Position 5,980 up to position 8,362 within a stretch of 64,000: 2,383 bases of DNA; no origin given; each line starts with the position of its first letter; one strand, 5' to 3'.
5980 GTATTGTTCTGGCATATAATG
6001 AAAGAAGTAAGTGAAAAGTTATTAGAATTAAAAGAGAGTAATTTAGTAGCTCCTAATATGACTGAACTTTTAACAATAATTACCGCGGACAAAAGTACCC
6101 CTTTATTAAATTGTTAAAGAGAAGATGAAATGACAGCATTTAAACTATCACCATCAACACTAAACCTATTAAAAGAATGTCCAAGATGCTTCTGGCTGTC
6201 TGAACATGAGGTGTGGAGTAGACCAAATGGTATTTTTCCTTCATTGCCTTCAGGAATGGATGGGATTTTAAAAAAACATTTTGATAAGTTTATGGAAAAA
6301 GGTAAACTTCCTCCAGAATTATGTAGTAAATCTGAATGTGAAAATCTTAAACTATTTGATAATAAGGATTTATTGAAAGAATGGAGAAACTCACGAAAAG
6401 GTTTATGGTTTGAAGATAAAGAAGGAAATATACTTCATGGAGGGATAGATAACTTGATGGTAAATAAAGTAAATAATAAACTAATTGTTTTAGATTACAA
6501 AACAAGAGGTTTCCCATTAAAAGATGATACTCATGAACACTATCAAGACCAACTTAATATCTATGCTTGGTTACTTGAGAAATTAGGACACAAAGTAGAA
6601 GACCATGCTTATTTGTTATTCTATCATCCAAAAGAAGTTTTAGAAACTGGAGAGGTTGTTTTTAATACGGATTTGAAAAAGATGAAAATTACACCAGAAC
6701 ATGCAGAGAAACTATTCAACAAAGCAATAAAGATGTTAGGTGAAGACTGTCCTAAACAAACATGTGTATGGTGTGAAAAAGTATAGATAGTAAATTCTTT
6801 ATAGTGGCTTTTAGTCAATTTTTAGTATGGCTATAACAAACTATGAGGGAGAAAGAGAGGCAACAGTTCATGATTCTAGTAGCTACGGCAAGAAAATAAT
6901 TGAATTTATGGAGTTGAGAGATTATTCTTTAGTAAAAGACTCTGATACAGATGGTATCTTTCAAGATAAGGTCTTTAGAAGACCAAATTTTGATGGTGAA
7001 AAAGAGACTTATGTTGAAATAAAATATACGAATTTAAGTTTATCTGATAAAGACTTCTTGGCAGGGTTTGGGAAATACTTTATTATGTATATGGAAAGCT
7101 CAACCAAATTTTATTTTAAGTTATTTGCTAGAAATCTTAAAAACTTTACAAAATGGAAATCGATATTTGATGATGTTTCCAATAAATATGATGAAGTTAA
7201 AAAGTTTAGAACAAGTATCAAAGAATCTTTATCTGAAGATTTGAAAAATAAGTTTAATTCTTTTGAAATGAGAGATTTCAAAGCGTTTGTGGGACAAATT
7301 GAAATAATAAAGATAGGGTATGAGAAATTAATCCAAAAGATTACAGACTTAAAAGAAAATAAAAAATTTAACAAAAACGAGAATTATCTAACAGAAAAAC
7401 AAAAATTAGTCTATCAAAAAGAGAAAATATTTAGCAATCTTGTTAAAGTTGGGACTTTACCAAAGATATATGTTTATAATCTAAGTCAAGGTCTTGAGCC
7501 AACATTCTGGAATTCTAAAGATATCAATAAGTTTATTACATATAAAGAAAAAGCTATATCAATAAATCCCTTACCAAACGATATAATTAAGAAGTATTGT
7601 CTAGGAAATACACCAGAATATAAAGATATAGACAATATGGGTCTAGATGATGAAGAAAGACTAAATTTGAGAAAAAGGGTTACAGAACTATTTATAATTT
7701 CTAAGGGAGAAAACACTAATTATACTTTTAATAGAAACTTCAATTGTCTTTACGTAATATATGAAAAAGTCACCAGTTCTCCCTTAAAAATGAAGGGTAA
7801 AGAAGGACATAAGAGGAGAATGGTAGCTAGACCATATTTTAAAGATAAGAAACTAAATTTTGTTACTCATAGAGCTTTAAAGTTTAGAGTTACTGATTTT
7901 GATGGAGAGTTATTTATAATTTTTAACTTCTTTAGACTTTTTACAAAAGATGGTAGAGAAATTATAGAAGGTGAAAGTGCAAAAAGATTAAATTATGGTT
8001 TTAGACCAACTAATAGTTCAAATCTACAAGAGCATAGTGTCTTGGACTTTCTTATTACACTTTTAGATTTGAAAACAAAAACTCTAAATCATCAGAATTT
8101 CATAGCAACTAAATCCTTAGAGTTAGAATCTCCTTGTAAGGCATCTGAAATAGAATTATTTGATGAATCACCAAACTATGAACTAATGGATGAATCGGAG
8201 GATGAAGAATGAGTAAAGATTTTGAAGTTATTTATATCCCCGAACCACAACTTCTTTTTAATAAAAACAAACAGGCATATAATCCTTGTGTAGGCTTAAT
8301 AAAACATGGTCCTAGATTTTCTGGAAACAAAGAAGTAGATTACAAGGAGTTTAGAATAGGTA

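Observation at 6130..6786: Stand-alone Cas4-like Fe-S nuclease without CRISPR-Cas, positioned directly upstream of the pAgo pair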

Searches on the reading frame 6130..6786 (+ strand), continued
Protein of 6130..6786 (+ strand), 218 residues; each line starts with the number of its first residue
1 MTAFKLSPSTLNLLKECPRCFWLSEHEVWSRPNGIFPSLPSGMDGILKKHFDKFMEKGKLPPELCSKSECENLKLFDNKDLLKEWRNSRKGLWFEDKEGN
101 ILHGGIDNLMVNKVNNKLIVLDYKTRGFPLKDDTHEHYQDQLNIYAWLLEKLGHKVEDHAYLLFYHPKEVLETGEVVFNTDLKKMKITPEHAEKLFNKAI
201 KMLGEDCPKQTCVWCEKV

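Call 59: find_encoding_contigs(protein=window:6130-6786:+, flank=10000, max_places=4)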
Protein window:6130-6786:+ (218 aa): 22 contigs read that carry it; 2 places shown.
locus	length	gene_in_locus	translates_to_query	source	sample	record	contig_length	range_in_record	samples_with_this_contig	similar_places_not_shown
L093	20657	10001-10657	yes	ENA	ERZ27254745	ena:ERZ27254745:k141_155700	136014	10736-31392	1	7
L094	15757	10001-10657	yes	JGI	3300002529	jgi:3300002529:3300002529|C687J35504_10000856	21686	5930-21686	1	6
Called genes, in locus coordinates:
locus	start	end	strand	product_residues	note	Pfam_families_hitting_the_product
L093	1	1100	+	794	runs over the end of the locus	PF09250:Prim-Pol, PF08706:D5_N, PF19263:DUF5906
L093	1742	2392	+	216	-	PF00239:Resolvase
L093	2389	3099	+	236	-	-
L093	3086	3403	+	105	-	-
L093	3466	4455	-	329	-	PF01047:MarR (faint), PF13404:HTH_AsnC-type (weak), PF13412:HTH_24, PF13404:HTH_AsnC-type (weak), PF13412:HTH_24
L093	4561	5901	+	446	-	PF04055:Radical_SAM (faint)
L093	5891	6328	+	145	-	-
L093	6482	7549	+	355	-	PF00145:DNA_methylase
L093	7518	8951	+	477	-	PF11564:BpuJI_N, PF13020:NOV_C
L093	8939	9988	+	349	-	PF00145:DNA_methylase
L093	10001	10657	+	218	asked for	PF12705:PDDEXK_1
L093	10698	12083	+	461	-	-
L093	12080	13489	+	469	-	PF02171:Piwi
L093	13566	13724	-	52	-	-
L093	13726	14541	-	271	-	-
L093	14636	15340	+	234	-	PF01978:TrmB, PF03965:Penicillinase_R (weak)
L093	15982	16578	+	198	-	PF03876:SHS2_Rpb7-N, PF00575:S1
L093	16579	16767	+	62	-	PF06093:Spt4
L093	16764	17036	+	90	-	PF01282:Ribosomal_S24e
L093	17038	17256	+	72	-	PF01599:Ribosomal_S27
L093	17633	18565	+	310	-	PF02616:SMC_ScpA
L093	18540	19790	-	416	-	PF13393:tRNA-synt_His, PF00152:tRNA-synt_2 (faint), PF01409:tRNA-synt_2d (faint), PF00587:tRNA-synt_2b, PF03129:HGTP_anticodon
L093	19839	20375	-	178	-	PF00252:Ribosomal_L16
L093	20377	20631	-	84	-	-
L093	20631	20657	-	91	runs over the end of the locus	PF01247:Ribosomal_L35Ae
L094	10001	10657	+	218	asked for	PF12705:PDDEXK_1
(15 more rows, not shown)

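Call 68: search_protein_families(library=pfam, proteins=[L092:5320-6432:+, L092:7044-8558:+, L001:9280-9834:+, L001:10658-11815:-], max_evalue=0.001)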
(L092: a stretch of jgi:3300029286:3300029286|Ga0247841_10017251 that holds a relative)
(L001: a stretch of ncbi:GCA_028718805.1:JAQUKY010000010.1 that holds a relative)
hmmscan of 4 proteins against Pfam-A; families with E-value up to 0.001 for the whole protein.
L092:5320-6432:+ (371 aa): 0 families

L092:7044-8558:+ (505 aa): 0 families

L001:9280-9834:+ (185 aa): 0 families

L001:10658-11815:- (386 aa): 0 families

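Call 70: find_related_loci(query=A1, collection=viral_contigs, flank=10000)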
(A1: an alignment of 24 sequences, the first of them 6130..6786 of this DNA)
Query A1 (218 aa) in viral_contigs; peptide patterns used: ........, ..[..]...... (x = any residue, [..] = any of these).
70 stretches matched a pattern; 2 encode a relative of the query (tblastn E <= 1e-3); 2 distinct loci.
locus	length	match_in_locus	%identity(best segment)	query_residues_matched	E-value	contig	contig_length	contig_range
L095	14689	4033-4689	62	3-218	1e-91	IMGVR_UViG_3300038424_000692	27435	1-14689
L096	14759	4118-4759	34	4-216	1e-36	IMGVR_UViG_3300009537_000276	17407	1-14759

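Call 72: list_cluster_members(proteins=[P0125, P0135, P0145, P0152, P0165, P0185, P0205, P0222, P0246, P0265])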
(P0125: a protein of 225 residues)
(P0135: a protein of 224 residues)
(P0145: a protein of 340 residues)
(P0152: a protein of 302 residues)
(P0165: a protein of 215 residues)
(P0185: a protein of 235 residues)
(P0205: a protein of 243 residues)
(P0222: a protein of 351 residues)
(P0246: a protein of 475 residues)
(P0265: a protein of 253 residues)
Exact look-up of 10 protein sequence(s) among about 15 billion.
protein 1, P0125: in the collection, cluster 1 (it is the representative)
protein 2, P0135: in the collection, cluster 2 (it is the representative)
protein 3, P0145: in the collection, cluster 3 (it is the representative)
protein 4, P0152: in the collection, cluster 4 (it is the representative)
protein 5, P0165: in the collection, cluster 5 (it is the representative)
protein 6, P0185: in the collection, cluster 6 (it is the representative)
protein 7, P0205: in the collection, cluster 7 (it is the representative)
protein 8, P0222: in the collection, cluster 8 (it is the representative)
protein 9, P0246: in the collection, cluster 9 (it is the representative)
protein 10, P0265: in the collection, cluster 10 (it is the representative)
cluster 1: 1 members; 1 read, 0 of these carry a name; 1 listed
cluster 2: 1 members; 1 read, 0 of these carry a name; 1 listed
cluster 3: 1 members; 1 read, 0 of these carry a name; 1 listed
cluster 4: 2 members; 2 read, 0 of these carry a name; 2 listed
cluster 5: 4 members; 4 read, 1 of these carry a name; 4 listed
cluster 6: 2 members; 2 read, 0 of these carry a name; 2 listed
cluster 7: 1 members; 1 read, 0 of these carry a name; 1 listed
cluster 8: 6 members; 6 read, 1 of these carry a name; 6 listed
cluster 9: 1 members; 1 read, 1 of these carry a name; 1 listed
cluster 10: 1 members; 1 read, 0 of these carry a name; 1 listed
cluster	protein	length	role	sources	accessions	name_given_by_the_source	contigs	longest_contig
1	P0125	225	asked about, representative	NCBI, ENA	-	-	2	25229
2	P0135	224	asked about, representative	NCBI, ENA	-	-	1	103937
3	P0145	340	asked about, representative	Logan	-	-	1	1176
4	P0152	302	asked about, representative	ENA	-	-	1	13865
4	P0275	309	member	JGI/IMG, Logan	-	-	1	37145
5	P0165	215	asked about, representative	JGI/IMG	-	-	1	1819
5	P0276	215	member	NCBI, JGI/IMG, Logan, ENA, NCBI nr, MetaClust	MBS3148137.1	PD-(D/E)XK nuclease family protein [Candidatus Woesearchaeota archaeon] | \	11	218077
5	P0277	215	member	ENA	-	-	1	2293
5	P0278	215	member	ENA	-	-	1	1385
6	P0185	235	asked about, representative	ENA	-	-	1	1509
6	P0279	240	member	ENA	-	-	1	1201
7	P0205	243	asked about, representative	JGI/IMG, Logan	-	-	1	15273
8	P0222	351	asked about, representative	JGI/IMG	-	-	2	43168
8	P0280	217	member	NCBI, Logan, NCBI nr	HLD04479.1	MAG TPA: PD-(D/E)XK nuclease family protein [Candidatus Nanoarchaeia archaeon] | PD-(D/E)XK nuclease family protein [Candidatus Nanoarchaeia archaeon]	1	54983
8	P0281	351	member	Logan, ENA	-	-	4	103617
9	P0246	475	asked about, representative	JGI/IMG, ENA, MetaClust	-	\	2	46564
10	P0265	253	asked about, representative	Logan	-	-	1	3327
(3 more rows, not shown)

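Call 80: search_protein_families(library=pfam, proteins=[L095:4-720:+, L095:1415-2893:+, L095:4728-5561:-, L095:5609-7933:-, L095:8045-8575:-, L095:9752-10180:-, L095:10180-12543:-, L095:12543-12878:-, L095:13042-14664:-, L007:8996-9955:+], max_evalue=0.001)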
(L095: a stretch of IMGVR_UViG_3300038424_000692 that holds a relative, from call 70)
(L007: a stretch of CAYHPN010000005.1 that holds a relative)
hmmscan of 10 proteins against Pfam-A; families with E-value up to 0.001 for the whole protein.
L095:4-720:+ (239 aa): 1 family
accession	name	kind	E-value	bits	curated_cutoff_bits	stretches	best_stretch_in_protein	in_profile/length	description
PF13481.12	AAA_25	-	9.1e-09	35.7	27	1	27-94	127-194/195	AAA domain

L095:1415-2893:+ (493 aa): 1 family
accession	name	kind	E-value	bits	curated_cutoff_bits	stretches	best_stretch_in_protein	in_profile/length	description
PF01797.21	Y1_Tnp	-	3.8e-39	134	23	1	352-471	2-121/121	Transposase IS200 like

L095:4728-5561:- (278 aa): 0 families

L095:5609-7933:- (775 aa): 3 families
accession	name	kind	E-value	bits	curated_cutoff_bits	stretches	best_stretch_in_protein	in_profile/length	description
PF02384.22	N6_Mtase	-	2.2e-37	129.5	20.4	1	430-720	5-254/311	N-6 DNA Methylase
PF13588.12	HSDR_N_2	-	1e-27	96.8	25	1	150-257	1-110/110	Type I restriction enzyme R protein N terminus (HSDR_N)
PF07669.17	Eco57I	-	8.4e-13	49.2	25.3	1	511-673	3-165/171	Eco57I restriction-modification methylase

L095:8045-8575:- (177 aa): 0 families

L095:9752-10180:- (143 aa): 0 families

L095:10180-12543:- (788 aa): 0 families

L095:12543-12878:- (112 aa): 0 families

L095:13042-14664:- (541 aa): 0 families

L007:8996-9955:+ (320 aa): 2 families
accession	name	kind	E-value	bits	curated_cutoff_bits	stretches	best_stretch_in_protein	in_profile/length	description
PF01555.25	N6_N4_Mtase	-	4.2e-55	187.5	26.7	1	60-278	1-217/221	DNA methylase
PF03602.21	Cons_hypoth95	-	2.2e-07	31.2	24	1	242-315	41-112/182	Conserved hypothetical protein 95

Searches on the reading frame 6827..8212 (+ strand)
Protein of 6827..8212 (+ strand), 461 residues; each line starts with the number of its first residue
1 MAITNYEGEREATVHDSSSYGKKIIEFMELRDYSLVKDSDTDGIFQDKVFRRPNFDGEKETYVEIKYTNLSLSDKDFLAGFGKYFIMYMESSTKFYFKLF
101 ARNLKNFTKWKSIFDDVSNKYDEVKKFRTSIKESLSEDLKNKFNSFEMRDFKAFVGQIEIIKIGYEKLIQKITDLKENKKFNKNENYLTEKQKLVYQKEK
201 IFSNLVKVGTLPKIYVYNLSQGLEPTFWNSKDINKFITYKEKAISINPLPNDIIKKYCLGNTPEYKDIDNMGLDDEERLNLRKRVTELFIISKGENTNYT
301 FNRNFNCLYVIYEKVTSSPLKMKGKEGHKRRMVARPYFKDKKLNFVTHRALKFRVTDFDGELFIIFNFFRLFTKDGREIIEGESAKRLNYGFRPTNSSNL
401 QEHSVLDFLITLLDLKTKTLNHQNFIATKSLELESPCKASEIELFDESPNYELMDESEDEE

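Call 3: search_protein_families(library=pfam, proteins=[window:6827-8212:+], max_evalue=0.01)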
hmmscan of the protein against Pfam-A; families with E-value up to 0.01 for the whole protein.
window:6827-8212:+ (461 aa): 0 families

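Call 4: search_protein_families(library=padloc, proteins=[window:6827-8212:+], max_evalue=0.01)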
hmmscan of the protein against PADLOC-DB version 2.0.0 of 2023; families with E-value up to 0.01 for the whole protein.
window:6827-8212:+ (461 aa): 2 families
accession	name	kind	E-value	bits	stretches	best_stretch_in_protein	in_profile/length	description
PDLC02417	Aga_REase_Archaea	-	3.8e-69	232.2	1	28-451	1-404/416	Class I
PDLC02398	Aga_REase-PNTD1-PNTD2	-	4.9e-08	30.4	1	196-378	156-346/429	Class I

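Call 5: search_protein_families(library=ncbifam, proteins=[window:6827-8212:+], max_evalue=0.01)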
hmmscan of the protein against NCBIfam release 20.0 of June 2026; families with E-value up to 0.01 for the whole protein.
window:6827-8212:+ (461 aa): 0 families

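Call 25: find_homologous_proteins(query=window:6827-8212:+, max_evalue=0.001)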
Query window:6827-8212:+ (461 aa): 4 proteins with E <= 0.001 among 6880 candidates.
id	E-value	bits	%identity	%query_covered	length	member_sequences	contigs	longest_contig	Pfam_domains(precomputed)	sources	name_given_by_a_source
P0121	3.2e-278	941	95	100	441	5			-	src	-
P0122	1.6e-233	794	78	100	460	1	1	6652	-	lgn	-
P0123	2.7e-206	704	70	97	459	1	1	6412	-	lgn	-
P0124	1.1e-198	679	68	97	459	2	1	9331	-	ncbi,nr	ncbi:MAG: hypothetical protein PHF67_04635 [Candidatus Nanoarchaeia archaeon]|nr:hypothetical protei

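Call 26: find_encoding_contigs(protein=P0124, flank=10000, max_places=3)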
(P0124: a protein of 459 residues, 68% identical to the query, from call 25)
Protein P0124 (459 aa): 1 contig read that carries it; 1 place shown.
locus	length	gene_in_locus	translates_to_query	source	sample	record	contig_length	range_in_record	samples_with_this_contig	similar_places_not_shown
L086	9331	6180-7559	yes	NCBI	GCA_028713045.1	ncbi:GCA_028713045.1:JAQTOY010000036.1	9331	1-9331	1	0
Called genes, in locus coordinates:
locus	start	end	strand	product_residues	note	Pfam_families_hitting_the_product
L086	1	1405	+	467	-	PF12161:HsdM_N, PF02384:N6_Mtase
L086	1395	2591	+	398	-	PF01420:Methylase_S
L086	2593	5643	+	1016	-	PF04313:HSDR_N, PF04851:ResIII, PF18766:SWI2_SNF2, PF22679:T1R_D3-like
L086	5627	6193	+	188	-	PF01863:YgjP-like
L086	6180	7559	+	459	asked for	-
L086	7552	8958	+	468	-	PF02171:Piwi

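Call 27: find_encoding_contigs(protein=P0122, flank=10000, max_places=3)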
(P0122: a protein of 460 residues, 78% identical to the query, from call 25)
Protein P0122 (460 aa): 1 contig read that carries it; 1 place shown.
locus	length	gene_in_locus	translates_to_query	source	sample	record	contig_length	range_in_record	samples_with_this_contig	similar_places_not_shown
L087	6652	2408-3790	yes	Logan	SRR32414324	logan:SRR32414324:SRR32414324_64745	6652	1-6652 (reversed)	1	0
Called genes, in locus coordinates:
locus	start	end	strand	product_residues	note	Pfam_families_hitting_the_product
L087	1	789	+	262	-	?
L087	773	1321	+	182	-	PF01863:YgjP-like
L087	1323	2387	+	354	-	-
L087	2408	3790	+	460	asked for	-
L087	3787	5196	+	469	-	PF02171:Piwi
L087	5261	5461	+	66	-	-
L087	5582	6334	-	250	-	-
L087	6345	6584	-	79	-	-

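Call 28: find_encoding_contigs(protein=P0123, flank=10000, max_places=3)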
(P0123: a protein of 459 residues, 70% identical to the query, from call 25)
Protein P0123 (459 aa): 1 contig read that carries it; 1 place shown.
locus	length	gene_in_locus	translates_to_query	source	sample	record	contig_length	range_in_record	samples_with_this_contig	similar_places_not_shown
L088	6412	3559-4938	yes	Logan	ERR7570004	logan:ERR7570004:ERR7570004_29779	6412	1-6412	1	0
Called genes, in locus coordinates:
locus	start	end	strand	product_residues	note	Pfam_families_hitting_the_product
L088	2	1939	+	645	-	?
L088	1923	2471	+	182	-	PF01863:YgjP-like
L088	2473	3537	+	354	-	-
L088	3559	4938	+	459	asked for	-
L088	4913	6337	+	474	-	PF02171:Piwi (weak)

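Call 68: search_protein_families(library=pfam, proteins=[L087:1323-2384:+, L087:773-1318:+], max_evalue=0.001)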
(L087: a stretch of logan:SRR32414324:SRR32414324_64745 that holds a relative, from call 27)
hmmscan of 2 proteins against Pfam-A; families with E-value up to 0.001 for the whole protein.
L087:1323-2384:+ (354 aa): 0 families

L087:773-1318:+ (182 aa): 1 family
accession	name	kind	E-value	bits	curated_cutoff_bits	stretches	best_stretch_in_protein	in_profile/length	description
PF01863.23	YgjP-like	-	5.8e-26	92.2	26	1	77-170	111-204/207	YgjP-like, metallopeptidase domain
